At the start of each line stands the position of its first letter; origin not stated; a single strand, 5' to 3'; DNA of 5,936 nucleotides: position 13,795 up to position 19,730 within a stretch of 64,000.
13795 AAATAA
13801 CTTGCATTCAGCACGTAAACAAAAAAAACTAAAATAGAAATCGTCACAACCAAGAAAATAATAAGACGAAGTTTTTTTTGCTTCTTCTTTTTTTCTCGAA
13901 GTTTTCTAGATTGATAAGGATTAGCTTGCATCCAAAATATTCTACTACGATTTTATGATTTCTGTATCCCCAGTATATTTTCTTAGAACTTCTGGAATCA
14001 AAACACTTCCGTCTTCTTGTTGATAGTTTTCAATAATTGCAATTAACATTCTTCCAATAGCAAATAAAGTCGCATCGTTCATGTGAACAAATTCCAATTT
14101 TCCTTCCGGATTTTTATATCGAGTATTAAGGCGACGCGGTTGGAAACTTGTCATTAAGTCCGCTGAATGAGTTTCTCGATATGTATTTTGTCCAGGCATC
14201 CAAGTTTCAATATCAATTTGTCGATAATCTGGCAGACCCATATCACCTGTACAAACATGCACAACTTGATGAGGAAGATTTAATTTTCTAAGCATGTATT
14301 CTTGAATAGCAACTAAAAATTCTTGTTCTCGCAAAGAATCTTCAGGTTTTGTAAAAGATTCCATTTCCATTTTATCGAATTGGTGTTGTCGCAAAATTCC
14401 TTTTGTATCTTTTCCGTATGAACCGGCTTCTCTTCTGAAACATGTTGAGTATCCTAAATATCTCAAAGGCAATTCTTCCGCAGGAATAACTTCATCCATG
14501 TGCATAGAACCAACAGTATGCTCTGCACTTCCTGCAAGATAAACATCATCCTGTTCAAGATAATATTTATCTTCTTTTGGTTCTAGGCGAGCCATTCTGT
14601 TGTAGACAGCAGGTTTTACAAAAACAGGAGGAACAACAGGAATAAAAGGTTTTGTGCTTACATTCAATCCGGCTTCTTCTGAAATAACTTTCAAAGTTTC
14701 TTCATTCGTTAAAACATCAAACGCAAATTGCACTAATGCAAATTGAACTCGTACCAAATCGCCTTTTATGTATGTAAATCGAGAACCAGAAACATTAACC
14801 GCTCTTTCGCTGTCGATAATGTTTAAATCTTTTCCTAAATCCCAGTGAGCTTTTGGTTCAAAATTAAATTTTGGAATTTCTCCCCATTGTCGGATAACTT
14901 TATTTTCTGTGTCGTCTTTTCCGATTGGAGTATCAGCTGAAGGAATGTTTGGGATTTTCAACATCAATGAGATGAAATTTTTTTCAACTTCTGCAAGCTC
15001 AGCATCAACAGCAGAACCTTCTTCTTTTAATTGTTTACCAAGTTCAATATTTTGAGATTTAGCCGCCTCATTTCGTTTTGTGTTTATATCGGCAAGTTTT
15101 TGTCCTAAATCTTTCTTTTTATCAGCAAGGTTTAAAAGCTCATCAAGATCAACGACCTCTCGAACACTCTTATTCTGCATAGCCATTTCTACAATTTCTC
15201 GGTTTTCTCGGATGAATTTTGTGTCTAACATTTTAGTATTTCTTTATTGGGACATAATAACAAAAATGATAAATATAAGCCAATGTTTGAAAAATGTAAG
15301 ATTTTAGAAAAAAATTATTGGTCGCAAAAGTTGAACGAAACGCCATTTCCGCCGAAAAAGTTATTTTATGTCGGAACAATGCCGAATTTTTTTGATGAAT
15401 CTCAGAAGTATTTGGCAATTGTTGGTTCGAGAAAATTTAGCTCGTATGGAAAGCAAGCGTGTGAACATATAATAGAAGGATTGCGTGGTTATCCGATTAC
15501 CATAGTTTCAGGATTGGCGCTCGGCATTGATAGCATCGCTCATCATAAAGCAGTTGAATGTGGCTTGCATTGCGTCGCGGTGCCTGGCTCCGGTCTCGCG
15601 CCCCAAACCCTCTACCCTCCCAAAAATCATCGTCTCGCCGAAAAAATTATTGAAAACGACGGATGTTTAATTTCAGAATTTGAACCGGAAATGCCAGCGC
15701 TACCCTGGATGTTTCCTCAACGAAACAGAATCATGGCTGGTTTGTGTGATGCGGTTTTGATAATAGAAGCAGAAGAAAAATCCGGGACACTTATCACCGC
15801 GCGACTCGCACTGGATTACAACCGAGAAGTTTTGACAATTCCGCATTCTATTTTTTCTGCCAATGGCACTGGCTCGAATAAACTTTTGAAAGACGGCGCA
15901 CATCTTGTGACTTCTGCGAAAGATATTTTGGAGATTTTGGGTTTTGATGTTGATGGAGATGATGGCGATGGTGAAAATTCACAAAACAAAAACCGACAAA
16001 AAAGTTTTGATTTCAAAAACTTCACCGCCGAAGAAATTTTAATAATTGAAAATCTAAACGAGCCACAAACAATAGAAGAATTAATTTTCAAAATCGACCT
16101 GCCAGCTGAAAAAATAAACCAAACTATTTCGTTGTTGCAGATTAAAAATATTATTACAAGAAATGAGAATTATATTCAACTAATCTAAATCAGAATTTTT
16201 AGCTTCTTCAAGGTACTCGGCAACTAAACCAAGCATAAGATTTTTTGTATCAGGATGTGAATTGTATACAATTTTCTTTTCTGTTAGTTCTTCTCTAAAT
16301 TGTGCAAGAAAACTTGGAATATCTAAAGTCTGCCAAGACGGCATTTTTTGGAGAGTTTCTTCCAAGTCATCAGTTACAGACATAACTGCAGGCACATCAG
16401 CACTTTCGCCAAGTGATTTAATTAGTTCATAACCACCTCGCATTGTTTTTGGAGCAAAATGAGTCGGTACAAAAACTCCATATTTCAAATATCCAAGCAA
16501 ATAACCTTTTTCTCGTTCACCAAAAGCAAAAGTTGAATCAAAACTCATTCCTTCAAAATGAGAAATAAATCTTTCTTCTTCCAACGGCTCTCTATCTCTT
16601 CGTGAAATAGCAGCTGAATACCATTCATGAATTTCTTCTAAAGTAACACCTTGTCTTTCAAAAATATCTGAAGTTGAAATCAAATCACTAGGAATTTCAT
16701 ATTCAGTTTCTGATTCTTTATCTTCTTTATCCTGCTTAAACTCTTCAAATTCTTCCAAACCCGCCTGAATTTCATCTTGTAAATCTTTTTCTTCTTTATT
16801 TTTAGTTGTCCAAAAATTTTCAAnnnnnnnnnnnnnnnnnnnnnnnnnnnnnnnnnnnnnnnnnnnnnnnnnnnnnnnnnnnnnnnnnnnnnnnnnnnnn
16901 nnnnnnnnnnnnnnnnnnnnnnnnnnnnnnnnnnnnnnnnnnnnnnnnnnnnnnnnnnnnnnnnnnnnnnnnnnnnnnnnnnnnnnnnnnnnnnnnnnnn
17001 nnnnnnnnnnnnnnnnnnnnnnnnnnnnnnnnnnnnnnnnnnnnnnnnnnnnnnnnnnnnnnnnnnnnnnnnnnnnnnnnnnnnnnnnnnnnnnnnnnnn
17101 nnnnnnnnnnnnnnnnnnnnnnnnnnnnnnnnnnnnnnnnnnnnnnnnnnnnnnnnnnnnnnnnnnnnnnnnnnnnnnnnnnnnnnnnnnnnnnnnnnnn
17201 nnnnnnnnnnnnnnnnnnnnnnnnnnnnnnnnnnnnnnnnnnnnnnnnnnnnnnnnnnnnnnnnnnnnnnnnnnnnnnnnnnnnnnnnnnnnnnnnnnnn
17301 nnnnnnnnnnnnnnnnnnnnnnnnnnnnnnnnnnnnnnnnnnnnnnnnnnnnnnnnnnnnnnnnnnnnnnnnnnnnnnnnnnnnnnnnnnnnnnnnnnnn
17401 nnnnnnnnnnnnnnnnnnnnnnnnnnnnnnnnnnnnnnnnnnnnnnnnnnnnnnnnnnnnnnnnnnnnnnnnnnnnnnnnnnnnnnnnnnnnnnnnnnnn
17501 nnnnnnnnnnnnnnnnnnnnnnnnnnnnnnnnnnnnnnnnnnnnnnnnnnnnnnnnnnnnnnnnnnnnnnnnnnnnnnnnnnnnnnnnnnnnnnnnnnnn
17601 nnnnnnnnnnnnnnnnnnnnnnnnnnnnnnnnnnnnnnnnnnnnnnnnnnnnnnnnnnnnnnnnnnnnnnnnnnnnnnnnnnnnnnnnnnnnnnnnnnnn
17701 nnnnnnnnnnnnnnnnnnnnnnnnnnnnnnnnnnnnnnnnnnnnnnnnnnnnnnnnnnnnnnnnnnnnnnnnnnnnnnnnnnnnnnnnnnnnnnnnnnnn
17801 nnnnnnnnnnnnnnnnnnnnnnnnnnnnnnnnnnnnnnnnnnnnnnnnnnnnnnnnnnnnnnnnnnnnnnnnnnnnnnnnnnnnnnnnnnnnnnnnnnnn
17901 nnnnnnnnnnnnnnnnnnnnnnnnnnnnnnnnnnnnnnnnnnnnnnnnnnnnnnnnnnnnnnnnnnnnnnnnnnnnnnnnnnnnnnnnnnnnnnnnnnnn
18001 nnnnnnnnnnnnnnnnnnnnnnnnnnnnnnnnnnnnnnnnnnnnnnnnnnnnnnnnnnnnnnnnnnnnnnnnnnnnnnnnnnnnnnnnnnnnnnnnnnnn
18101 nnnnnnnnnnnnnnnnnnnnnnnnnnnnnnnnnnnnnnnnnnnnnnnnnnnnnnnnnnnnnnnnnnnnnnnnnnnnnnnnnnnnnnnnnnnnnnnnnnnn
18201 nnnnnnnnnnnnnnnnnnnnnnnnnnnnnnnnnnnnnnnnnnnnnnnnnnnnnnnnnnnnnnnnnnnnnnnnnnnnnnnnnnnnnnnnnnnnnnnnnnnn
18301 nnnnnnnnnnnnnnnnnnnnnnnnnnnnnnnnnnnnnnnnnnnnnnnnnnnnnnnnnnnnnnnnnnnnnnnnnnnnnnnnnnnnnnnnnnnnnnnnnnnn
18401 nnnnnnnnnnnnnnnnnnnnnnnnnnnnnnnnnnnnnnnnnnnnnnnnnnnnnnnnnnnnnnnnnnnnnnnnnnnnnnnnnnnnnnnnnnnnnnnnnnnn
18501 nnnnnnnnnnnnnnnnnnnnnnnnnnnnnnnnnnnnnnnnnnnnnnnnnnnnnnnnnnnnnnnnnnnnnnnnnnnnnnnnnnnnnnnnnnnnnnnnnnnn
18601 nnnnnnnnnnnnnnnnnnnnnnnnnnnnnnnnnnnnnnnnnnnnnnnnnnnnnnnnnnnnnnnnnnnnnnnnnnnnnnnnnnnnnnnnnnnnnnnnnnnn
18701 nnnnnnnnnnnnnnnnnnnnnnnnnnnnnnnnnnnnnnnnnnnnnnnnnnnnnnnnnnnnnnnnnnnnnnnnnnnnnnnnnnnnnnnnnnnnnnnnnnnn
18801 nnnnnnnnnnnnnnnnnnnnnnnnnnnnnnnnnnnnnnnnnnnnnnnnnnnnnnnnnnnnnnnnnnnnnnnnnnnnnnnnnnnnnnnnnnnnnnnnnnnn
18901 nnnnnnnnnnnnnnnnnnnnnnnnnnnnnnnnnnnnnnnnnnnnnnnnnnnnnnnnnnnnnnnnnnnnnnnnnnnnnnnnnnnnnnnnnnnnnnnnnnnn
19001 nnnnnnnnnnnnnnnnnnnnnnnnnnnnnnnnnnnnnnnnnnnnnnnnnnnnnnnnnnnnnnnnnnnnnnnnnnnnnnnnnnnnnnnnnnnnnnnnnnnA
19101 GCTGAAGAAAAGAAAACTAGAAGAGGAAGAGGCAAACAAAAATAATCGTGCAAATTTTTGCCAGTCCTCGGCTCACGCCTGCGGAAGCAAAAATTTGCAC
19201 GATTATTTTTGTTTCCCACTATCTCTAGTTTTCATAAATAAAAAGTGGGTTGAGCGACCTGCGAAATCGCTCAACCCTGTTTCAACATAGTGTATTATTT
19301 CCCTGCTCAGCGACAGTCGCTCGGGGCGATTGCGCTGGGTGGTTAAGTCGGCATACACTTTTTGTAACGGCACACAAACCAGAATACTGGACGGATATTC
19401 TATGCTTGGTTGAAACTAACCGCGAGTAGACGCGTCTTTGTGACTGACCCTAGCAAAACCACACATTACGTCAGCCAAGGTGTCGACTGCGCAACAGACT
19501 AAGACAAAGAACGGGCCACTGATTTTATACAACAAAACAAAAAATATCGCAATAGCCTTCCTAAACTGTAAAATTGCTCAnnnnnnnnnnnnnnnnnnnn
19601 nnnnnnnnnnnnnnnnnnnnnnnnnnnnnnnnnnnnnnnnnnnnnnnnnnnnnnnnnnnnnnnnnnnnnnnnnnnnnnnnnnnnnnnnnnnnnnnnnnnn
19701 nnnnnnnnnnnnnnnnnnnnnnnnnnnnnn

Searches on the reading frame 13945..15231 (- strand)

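Call 53: search_protein_families(library=pfam, proteins=[window:13945-15231:-], max_evalue=0.0001)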
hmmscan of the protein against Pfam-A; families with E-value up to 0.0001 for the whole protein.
window:13945-15231:- (428 aa): 2 families
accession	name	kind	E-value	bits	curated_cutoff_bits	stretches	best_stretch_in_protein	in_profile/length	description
PF00587.30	tRNA-synt_2b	-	1.4e-34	120.2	29.3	1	227-403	8-179/179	tRNA synthetase class II core domain (G, H, P, S and T)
PF02403.27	Seryl_tRNA_N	-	1.8e-13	51.1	28.2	1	1-97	1-108/108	Seryl-tRNA synthetase N-terminal domain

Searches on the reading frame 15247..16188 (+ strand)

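Call 53: search_protein_families(library=pfam, proteins=[window:15247-16188:+], max_evalue=0.0001)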
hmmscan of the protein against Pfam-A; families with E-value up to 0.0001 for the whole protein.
window:15247-16188:+ (313 aa): 1 family
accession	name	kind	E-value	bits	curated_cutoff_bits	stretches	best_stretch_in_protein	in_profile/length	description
PF02481.21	DNA_processg_A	-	1.6e-65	220.7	29.6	1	18-222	10-211/212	DNA recombination-mediator protein A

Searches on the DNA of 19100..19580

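Call 65: search_rna_families(source=window, start=19100, end=19580, threshold=evalue, max_evalue=1)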
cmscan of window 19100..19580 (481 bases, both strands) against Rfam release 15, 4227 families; matches with E-value up to 1: 11.
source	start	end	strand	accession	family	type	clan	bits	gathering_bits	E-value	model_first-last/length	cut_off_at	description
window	19124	19224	-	RF01061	mir-548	Gene; miRNA;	-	37.8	90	6.7e-06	1-84/84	no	mir-548 microRNA precursor family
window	19124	19224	+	RF01061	mir-548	Gene; miRNA;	-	36.1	90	1.9e-05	1-84/84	no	mir-548 microRNA precursor family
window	19127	19222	+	RF04174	MIR4208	Gene; miRNA;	-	30.5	140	0.0099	1-191/191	no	MIR4208 microRNA precursor family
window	19133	19215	+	RF00896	mir-787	Gene; miRNA;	-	23.9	57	0.021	1-72/72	no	mir-787 microRNA precursor family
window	19123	19225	-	RF00896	mir-787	Gene; miRNA;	-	23.5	57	0.027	1-72/72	no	mir-787 microRNA precursor family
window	19142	19206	-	RF03614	mir-3431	Gene; miRNA;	-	23.2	100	0.013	1-86/86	no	mir-3431 microRNA precursor family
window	19100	19290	+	RF04128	MIR8562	Gene; miRNA;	-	22.8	211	0.048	54-242/242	5'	MIR8562 microRNA precursor family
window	19140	19251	-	RF00265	SNORA69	Gene; snRNA; snoRNA; HACA-box;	-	22.1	47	0.15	1-132/132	no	Small nucleolar RNA SNORA69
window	19113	19232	-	RF04128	MIR8562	Gene; miRNA;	-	20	211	0.2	66-177/242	no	MIR8562 microRNA precursor family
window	19135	19329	-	RF00007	U12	Gene; snRNA; splicing;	CL00006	15.6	53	0.96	1-151/151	no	U12 minor spliceosomal RNA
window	19142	19205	+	RF01494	rliD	Gene; antisense;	-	11.5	50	0.88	269-327/327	no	Listeria sRNA rliD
